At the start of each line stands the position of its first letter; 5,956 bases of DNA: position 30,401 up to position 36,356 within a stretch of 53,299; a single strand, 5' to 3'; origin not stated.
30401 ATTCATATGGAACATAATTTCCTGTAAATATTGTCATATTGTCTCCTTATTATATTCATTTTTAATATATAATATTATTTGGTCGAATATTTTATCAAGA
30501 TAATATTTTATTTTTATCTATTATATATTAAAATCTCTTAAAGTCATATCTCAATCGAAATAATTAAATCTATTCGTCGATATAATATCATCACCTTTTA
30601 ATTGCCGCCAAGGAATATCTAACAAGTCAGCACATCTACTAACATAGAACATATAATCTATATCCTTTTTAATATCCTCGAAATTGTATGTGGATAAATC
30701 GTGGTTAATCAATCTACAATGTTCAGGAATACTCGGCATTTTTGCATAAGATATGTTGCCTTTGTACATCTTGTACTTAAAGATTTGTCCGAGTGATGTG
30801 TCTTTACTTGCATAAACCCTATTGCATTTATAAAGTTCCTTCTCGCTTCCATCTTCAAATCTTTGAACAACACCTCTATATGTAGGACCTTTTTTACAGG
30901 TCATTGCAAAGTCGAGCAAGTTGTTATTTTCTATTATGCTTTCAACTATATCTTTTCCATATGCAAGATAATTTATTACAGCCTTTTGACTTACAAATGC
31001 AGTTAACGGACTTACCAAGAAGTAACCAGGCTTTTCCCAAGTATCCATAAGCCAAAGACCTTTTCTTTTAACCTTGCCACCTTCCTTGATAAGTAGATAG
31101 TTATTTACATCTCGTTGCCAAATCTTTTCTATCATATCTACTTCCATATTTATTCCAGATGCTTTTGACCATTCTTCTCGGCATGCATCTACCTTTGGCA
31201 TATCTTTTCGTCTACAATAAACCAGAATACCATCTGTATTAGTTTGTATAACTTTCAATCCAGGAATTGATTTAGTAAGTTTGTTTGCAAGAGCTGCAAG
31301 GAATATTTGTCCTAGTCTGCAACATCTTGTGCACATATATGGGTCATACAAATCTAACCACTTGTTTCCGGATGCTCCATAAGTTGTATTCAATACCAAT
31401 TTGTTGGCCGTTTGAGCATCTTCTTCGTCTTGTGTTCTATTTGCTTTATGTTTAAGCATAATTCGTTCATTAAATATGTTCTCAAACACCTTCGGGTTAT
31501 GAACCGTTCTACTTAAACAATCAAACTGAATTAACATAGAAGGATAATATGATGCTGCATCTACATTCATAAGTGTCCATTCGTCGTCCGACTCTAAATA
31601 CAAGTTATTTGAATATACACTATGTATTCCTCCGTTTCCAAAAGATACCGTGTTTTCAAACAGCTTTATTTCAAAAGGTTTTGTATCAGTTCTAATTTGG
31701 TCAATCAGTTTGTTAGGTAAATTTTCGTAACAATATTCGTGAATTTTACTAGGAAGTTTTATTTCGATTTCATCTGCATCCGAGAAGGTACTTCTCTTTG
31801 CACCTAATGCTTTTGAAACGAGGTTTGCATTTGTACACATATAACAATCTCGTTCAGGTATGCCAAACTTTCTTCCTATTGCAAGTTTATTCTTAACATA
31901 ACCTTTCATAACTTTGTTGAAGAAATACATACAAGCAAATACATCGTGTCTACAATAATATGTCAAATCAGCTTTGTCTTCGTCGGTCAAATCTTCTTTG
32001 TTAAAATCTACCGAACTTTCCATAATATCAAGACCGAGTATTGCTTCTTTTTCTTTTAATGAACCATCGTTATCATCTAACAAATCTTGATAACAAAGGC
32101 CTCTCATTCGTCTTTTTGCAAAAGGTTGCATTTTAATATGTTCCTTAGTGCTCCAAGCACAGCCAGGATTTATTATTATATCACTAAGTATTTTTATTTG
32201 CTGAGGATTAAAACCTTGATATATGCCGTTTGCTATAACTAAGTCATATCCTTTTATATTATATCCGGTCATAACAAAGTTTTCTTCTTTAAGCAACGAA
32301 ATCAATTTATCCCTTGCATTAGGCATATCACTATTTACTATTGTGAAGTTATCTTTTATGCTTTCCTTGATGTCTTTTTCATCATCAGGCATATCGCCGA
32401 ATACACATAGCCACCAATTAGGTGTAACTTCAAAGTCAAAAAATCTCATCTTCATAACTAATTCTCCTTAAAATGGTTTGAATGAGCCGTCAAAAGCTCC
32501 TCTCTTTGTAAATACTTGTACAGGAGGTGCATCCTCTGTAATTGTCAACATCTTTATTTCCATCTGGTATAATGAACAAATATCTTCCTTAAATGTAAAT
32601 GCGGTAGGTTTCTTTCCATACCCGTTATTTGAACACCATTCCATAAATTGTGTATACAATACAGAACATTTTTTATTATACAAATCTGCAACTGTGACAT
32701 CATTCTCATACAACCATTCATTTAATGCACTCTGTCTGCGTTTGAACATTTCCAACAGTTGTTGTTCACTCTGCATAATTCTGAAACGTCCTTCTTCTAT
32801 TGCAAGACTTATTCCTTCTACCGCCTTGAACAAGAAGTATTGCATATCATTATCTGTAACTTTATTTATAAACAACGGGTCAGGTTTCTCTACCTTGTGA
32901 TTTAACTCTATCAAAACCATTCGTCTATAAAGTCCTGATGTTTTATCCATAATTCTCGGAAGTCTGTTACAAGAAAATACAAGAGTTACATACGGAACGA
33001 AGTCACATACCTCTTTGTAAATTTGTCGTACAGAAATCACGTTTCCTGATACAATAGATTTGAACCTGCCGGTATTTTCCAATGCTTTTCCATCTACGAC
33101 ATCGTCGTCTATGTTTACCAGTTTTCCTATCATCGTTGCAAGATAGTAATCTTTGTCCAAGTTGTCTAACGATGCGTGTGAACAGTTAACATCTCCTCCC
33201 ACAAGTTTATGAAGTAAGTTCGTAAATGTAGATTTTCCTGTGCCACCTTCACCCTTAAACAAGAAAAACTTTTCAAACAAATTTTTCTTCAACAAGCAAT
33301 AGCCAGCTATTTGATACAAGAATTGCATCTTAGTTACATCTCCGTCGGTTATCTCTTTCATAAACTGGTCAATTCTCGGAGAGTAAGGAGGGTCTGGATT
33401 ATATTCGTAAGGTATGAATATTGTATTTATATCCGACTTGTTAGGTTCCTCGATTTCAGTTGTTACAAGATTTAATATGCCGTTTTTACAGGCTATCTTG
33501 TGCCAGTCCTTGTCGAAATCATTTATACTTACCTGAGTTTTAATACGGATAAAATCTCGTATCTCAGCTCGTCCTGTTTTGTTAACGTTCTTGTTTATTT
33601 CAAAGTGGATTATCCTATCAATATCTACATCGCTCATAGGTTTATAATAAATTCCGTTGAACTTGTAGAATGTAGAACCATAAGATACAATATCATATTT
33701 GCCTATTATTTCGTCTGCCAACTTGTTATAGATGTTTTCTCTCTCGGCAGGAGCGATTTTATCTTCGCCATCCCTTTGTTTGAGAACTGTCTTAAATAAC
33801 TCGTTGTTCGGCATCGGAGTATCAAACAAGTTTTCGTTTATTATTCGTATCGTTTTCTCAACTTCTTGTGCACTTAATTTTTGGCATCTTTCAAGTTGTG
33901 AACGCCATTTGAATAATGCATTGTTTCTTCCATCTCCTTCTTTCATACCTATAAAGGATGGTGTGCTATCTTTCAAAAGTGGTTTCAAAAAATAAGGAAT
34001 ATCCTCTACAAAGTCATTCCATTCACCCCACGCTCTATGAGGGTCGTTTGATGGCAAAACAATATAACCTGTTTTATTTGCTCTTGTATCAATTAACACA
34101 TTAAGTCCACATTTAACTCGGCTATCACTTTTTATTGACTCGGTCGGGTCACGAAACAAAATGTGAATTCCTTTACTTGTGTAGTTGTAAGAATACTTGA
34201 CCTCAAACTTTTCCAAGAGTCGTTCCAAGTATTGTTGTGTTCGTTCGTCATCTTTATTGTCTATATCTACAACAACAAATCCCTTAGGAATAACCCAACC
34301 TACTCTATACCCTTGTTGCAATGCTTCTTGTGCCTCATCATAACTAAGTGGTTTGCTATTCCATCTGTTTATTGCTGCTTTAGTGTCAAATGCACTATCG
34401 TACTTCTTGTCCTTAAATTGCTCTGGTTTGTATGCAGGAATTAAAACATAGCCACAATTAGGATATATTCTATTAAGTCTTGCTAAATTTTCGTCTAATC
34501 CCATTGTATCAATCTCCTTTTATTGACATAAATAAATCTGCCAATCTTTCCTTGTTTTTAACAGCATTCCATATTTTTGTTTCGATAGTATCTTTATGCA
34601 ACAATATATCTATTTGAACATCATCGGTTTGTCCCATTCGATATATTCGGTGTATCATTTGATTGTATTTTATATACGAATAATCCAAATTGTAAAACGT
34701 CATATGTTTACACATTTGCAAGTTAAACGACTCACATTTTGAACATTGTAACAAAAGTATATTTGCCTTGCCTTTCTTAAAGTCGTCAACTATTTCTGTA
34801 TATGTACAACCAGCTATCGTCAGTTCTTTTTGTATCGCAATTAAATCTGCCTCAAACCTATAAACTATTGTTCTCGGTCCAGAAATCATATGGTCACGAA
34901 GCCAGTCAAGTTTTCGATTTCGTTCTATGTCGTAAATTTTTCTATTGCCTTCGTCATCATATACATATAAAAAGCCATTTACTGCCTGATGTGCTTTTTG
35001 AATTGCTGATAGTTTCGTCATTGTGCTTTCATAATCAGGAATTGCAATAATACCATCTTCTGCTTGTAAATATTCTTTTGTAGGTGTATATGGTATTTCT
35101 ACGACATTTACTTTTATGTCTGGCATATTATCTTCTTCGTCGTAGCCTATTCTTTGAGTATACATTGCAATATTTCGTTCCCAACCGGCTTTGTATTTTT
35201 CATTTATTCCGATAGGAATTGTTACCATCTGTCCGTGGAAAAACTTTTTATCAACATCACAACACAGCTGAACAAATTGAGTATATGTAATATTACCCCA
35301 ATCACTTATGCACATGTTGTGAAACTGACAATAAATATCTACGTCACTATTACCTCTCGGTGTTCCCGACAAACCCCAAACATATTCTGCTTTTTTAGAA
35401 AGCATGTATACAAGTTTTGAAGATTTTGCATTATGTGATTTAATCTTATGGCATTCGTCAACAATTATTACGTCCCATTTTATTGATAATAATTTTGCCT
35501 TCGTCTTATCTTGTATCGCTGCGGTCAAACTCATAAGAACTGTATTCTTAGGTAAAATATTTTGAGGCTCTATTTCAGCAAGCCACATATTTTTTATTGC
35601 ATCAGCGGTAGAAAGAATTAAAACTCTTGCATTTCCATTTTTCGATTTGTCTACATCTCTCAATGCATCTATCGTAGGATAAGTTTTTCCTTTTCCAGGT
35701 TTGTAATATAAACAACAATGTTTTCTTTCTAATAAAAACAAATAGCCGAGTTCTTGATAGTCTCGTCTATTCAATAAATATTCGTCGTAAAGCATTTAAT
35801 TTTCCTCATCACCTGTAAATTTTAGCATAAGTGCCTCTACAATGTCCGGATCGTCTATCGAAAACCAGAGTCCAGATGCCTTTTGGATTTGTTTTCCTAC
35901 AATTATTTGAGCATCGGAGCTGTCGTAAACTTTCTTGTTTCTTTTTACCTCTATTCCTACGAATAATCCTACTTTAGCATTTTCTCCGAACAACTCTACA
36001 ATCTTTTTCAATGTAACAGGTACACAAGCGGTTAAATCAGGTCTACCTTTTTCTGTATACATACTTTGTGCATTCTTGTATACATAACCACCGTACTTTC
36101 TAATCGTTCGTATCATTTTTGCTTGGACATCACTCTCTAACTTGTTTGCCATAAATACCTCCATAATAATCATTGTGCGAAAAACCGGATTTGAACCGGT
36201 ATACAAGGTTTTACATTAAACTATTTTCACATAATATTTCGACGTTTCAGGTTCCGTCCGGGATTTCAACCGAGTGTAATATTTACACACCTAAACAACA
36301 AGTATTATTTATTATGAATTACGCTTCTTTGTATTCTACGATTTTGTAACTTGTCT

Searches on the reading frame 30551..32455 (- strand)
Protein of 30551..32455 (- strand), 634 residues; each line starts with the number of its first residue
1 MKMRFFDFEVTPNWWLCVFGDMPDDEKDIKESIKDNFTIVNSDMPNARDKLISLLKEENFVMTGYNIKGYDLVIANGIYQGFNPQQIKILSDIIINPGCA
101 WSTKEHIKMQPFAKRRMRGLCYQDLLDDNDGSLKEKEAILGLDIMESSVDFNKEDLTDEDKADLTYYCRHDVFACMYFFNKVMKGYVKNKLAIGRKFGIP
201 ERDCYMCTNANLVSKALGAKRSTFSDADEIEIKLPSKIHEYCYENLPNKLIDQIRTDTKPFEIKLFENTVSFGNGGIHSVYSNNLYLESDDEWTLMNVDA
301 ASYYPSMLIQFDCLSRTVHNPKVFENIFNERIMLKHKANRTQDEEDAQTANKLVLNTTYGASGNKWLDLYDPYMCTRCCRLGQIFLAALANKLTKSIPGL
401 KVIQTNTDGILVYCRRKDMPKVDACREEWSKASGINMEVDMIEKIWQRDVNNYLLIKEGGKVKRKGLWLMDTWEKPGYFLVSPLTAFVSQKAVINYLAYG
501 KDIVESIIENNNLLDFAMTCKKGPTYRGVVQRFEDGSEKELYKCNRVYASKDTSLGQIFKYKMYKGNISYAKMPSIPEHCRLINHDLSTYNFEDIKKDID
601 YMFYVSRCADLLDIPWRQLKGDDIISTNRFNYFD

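Call 8: search_protein_families(library=phrogs, proteins=[window:30551-32455:-], max_evalue=0.001)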
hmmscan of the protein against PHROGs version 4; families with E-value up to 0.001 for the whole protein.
window:30551-32455:- (634 aa): 4 families
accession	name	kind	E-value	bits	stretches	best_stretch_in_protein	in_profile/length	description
phrog_1252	-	DNA, RNA and nucleotide metabolism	9.2e-112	375.7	1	2-613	53-649/663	DNA polymerase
phrog_18505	-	DNA, RNA and nucleotide metabolism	3.3e-23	83.5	1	345-563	34-251/349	DNA polymerase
phrog_262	-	DNA, RNA and nucleotide metabolism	1e-07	31.5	1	333-416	498-588/856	DNA polymerase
phrog_1918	-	DNA, RNA and nucleotide metabolism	0.00023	21.3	1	333-410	24-99/382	DNA polymerase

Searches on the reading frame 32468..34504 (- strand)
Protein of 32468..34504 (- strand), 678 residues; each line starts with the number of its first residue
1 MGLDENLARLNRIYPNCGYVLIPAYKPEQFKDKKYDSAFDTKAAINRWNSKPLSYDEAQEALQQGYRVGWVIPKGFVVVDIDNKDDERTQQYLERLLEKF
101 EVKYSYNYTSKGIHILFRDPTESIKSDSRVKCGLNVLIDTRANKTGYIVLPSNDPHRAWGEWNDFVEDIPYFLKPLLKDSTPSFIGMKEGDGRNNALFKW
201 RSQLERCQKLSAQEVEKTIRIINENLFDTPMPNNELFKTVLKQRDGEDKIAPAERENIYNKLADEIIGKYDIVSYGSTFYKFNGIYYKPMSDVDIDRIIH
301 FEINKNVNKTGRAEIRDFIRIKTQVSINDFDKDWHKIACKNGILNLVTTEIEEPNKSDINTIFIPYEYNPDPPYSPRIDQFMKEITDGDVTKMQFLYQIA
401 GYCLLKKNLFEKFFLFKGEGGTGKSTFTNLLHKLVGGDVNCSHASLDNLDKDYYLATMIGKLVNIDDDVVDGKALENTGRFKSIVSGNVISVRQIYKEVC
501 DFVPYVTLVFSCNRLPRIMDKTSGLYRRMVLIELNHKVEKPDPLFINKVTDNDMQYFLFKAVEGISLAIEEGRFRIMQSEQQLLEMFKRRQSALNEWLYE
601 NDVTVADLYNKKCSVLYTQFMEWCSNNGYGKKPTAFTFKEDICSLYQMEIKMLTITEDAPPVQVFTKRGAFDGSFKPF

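Call 8: search_protein_families(library=phrogs, proteins=[window:32468-34504:-], max_evalue=0.001)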
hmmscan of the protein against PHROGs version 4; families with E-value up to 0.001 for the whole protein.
window:32468-34504:- (678 aa): 15 families
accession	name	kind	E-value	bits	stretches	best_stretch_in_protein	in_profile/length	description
phrog_864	-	DNA, RNA and nucleotide metabolism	7.3e-102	343.5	1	59-647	33-604/1064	DNA primase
phrog_1156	-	DNA, RNA and nucleotide metabolism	4.1e-52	178.8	2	322-640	469-798/855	DNA primase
phrog_6088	-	DNA, RNA and nucleotide metabolism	2.4e-48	166.2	1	323-632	419-730/772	DNA primase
phrog_1829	-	DNA, RNA and nucleotide metabolism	1.6e-46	159.9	2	278-636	349-729/772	DNA primase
phrog_7601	-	unknown function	9.8e-37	127.9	1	393-638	2-246/289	-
phrog_2478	-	DNA, RNA and nucleotide metabolism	5.7e-33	115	1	321-629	493-805/854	DNA polymerase/primase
phrog_1883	-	DNA, RNA and nucleotide metabolism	4.6e-22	79.1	1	322-636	402-722/756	DNA helicase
phrog_16950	-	DNA, RNA and nucleotide metabolism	2.1e-15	56.7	1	317-539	462-690/843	DNA primase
phrog_16213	-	DNA, RNA and nucleotide metabolism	6.1e-13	48.9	1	337-530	316-514/732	DNA primase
phrog_4210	-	DNA, RNA and nucleotide metabolism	6.1e-11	41.8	1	294-533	57-299/1304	DNA polymerase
phrog_12939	-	DNA, RNA and nucleotide metabolism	9.6e-09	36.4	1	379-502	181-304/368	DNA primase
phrog_2249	-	DNA, RNA and nucleotide metabolism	2.1e-08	34.3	1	414-630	529-744/802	DNA primase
phrog_695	-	DNA, RNA and nucleotide metabolism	1.2e-05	25.3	0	44-160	35-154/704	DNA polymerase/primase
phrog_24712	-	unknown function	1.2e-05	24.4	1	372-515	433-578/801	-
phrog_3022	-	DNA, RNA and nucleotide metabolism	0.00019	21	1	54-133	56-137/788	DNA primase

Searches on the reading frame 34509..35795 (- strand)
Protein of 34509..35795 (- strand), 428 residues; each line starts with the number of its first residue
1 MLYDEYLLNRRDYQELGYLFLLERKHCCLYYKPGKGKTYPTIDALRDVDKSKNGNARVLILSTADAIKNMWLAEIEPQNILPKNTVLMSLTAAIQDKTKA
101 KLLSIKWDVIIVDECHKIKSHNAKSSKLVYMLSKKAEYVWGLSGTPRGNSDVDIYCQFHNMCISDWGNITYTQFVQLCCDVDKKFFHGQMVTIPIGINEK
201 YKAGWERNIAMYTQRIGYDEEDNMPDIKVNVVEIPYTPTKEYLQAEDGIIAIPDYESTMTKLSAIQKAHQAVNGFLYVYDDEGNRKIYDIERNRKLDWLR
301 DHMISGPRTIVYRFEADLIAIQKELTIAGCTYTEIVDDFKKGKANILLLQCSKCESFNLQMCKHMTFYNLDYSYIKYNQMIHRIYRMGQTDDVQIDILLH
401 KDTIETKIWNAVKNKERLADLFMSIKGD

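Call 8: search_protein_families(library=phrogs, proteins=[window:34509-35795:-], max_evalue=0.001)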
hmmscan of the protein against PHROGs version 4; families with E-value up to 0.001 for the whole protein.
window:34509-35795:- (428 aa): 5 families
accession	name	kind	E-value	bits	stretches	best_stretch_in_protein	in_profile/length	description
phrog_62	-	DNA, RNA and nucleotide metabolism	6.2e-61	207.3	1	11-424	698-1134/1881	DNA helicase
phrog_16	-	DNA, RNA and nucleotide metabolism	1.4e-19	70.9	2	10-163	273-434/986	DNA helicase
phrog_24008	-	DNA, RNA and nucleotide metabolism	8e-13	48.2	2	21-170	492-657/1006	helicase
phrog_29996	-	unknown function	2.3e-10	40.1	1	331-424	1070-1165/1189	-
phrog_11354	-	unknown function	2.4e-09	37.9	1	336-421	16-103/116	-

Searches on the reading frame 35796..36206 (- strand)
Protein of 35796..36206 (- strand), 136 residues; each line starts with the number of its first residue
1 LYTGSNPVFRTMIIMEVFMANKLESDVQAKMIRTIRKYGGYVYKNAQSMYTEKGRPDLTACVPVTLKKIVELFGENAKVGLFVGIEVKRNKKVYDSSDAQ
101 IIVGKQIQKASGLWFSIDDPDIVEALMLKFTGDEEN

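Call 107: search_protein_families(library=pfam, proteins=[window:35796-36206:-], max_evalue=0.01)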
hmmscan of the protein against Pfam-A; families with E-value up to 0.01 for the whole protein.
window:35796-36206:- (136 aa): 1 family
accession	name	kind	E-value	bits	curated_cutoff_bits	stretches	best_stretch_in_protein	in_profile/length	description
PF02926.22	THUMP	-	0.0055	17.5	20.6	0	85-122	28-68/84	THUMP domain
